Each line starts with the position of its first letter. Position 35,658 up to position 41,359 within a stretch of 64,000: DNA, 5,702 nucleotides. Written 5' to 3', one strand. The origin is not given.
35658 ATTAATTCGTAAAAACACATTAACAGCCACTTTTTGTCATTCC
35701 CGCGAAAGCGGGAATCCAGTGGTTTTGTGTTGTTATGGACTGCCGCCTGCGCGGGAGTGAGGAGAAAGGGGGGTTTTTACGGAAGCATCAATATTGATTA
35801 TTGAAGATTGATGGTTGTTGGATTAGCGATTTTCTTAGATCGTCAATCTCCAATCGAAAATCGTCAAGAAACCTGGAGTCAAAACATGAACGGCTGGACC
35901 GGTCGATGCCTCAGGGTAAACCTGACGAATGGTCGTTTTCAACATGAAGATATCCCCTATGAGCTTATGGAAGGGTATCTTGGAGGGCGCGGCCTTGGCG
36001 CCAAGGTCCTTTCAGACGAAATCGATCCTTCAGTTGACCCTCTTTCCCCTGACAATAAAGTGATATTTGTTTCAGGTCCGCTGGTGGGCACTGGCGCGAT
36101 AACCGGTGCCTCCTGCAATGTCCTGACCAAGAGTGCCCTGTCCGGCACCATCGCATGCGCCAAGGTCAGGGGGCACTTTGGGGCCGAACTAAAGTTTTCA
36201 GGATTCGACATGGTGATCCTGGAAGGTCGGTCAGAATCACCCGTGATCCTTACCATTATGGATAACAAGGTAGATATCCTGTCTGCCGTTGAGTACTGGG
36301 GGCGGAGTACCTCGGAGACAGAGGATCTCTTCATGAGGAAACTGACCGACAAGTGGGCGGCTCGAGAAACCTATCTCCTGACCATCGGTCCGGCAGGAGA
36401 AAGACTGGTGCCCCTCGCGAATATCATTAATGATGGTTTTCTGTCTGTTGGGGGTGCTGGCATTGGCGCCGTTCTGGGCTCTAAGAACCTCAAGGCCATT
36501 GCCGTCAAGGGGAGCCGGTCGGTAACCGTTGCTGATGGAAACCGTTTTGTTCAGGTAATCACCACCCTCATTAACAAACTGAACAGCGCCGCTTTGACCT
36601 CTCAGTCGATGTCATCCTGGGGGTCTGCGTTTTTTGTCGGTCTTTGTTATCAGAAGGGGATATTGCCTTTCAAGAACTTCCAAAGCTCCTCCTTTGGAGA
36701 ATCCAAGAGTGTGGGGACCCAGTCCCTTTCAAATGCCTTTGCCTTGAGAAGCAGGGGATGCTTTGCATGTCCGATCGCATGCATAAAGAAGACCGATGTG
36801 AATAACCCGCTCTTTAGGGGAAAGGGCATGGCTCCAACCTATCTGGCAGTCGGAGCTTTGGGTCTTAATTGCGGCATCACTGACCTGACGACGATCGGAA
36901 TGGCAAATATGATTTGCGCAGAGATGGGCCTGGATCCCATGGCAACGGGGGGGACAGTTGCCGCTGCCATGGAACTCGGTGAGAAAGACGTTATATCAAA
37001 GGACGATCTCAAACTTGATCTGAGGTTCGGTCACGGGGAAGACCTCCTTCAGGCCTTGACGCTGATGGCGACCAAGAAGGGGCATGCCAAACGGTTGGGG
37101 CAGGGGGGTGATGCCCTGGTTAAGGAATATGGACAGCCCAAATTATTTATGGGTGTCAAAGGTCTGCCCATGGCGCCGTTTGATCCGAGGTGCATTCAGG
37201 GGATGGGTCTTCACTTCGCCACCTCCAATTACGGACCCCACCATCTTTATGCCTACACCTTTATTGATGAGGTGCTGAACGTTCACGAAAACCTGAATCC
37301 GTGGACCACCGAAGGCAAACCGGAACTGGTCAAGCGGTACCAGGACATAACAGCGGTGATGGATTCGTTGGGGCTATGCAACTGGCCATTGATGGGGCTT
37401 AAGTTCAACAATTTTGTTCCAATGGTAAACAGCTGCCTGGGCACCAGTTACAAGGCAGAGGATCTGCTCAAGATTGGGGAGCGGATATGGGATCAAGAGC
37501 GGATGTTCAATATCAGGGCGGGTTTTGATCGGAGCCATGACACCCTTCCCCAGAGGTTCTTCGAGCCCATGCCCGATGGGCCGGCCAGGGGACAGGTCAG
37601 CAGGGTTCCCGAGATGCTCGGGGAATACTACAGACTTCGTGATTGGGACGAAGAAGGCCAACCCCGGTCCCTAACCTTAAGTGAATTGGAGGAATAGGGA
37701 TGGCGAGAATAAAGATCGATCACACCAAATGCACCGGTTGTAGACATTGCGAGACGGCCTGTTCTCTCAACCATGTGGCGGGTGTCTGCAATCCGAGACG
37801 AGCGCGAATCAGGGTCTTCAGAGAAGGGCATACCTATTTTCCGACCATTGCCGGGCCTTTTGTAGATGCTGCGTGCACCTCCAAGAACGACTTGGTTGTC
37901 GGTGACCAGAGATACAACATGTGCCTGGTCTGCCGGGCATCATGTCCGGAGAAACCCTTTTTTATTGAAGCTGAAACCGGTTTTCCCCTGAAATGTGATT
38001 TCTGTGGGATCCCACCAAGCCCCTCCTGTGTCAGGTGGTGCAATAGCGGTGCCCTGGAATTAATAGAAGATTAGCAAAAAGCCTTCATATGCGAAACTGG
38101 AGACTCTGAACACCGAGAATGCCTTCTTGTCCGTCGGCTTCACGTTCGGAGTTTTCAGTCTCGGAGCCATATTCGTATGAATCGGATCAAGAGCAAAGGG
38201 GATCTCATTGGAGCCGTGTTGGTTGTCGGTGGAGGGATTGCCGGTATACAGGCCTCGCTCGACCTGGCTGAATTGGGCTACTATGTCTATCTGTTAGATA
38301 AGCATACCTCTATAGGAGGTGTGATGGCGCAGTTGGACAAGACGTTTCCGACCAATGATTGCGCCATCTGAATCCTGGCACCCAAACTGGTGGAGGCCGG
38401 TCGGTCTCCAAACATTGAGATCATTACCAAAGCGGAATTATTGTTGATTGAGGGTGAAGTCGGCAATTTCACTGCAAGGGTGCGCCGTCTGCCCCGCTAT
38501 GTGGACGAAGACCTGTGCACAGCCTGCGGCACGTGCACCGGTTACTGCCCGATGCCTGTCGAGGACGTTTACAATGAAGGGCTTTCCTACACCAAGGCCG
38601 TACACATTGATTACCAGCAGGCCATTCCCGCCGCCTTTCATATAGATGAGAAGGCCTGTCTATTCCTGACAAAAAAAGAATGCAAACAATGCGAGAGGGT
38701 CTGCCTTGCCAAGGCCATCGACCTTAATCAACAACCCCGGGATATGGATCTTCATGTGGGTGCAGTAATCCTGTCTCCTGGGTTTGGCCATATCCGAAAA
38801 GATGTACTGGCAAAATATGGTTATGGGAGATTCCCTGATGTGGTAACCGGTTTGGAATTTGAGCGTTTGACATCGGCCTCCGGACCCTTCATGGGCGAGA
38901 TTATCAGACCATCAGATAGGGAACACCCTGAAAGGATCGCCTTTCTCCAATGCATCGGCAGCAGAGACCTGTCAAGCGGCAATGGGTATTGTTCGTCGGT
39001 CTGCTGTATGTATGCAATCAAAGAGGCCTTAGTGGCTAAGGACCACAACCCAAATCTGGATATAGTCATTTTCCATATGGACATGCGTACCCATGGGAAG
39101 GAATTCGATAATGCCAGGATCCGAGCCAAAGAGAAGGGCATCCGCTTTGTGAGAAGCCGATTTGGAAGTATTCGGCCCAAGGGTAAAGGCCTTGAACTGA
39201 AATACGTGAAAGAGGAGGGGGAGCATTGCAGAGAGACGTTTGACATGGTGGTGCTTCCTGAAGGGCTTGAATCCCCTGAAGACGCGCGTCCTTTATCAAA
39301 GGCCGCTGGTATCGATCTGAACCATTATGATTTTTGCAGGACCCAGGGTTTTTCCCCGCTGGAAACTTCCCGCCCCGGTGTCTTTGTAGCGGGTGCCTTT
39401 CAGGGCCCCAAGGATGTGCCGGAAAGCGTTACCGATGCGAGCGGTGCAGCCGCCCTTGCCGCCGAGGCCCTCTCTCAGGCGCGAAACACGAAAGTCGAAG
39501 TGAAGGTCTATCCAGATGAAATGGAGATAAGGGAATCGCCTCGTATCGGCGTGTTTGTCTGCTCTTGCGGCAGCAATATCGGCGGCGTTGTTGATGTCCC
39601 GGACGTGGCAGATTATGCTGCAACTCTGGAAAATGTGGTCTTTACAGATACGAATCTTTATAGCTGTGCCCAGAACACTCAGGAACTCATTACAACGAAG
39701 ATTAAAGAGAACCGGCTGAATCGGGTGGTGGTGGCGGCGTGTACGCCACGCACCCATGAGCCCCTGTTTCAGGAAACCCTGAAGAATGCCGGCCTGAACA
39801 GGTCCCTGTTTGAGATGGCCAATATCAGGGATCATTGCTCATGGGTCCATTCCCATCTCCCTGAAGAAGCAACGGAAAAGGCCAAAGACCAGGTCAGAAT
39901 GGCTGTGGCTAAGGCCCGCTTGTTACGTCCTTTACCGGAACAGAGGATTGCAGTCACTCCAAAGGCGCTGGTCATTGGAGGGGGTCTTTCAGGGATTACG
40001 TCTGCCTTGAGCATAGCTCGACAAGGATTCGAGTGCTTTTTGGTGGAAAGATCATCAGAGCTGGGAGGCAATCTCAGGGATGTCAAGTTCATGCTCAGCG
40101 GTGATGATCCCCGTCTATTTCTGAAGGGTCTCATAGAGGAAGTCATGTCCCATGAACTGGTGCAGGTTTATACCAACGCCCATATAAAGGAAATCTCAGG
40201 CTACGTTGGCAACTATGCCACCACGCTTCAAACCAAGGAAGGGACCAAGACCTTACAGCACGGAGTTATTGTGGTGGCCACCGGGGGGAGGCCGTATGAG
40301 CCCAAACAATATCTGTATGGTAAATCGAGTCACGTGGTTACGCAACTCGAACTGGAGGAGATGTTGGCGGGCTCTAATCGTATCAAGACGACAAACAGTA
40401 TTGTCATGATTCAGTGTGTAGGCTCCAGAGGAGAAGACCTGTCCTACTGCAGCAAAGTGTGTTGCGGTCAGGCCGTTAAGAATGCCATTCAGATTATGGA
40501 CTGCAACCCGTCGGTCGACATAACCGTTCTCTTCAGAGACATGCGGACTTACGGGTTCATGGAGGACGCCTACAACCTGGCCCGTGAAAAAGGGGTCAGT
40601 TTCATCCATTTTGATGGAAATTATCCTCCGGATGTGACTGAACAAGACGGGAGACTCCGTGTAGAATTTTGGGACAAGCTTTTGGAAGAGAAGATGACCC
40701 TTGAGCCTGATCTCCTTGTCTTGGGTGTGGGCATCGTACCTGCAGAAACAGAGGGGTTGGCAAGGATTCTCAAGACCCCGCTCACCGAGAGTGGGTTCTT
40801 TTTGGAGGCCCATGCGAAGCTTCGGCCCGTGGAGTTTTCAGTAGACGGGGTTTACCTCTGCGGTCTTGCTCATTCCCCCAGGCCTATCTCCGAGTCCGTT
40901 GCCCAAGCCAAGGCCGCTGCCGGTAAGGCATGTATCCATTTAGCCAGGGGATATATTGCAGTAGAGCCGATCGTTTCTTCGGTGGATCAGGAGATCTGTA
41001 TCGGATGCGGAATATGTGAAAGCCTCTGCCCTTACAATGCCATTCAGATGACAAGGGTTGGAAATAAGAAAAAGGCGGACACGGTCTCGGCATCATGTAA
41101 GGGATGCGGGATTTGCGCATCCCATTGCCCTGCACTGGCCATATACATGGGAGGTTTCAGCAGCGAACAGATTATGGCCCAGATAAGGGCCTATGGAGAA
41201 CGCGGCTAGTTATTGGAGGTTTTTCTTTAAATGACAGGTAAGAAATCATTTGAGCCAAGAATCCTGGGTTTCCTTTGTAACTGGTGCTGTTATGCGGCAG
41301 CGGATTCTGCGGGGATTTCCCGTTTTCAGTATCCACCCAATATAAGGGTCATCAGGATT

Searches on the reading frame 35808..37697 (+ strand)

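Call 73: search_protein_families(library=pfam, max_evalue=0.00001, proteins=[window:35808-37697:+])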
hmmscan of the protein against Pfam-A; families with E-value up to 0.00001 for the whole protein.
window:35808-37697:+ (629 aa): 2 families
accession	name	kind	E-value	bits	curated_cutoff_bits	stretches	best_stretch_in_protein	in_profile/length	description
PF01314.23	AFOR_C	-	4.3e-108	362.3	27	1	251-628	3-384/385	Aldehyde ferredoxin oxidoreductase, domains 2 & 3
PF02730.20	AFOR_N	-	3.9e-65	219.8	29.8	1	32-235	1-198/199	Aldehyde ferredoxin oxidoreductase, N-terminal domain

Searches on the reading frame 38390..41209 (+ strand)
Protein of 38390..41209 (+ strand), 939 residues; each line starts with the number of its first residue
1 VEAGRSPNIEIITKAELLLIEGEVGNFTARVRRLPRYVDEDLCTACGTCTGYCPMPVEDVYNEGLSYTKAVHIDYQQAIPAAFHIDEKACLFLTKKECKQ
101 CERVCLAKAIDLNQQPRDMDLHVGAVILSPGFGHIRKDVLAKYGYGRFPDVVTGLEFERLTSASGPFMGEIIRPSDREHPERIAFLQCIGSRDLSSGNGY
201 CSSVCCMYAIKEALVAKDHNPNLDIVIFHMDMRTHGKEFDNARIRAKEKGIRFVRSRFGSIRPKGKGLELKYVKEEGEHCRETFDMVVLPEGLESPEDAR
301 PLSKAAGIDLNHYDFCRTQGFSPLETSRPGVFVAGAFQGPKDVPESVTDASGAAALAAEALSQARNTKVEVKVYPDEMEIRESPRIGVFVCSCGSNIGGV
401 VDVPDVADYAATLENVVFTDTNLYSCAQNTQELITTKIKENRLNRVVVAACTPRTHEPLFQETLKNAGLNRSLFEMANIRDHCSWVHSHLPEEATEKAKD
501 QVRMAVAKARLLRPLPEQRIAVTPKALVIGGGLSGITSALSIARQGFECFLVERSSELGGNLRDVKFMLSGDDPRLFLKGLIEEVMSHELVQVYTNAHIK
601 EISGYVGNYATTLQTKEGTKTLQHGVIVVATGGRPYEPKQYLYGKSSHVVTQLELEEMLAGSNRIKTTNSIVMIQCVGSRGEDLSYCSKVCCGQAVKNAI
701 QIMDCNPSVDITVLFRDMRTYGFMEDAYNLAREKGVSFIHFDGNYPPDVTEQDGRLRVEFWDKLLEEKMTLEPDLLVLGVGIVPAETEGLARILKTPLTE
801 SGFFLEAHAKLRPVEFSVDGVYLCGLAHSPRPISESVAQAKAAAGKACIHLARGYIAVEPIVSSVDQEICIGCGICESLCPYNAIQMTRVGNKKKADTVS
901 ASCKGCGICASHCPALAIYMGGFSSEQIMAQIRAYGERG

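Call 73: search_protein_families(library=pfam, max_evalue=0.00001, proteins=[window:38390-41209:+])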
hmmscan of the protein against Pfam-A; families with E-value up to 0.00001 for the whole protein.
window:38390-41209:+ (939 aa): 12 families
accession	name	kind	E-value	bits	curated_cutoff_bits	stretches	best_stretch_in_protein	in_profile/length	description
PF07992.20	Pyr_redox_2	-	5.4e-15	56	26.1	1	526-645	3-119/291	Pyridine nucleotide-disulphide oxidoreductase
PF00037.32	Fer4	-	6.7e-14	51.5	21.1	1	865-886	3-24/24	4Fe-4S binding domain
PF14697.11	Fer4_21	-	1.3e-09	38.5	35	1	864-919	2-58/59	4Fe-4S dicluster domain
PF12837.12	Fer4_6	-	1.3e-09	38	25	0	864-885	3-24/24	4Fe-4S binding domain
PF01266.30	DAO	-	5.2e-09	36.5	27.9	0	526-560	2-37/353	FAD dependent oxidoreductase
PF13187.11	Fer4_9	-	6.5e-09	36.1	27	1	870-916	2-50/52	4Fe-4S dicluster domain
PF12838.12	Fer4_7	-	9.9e-09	36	27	1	870-915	2-50/52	4Fe-4S dicluster domain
PF13738.12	Pyr_redox_3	-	2.5e-08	34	30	1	525-635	166-269/305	Pyridine nucleotide-disulphide oxidoreductase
PF12831.13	FAD_oxidored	-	5.9e-07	29.6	27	1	527-562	3-38/416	FAD dependent oxidoreductase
PF13450.12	NAD_binding_8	-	7e-07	29.9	21.9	1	528-567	1-40/68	NAD(P)-binding Rossmann-like domain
PF12797.12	Fer4_2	-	1.1e-06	28.6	24.5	0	865-882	5-22/22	4Fe-4S binding domain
PF13237.11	Fer4_10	-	1.9e-06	28.1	25.5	1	865-914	4-53/53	4Fe-4S dicluster domain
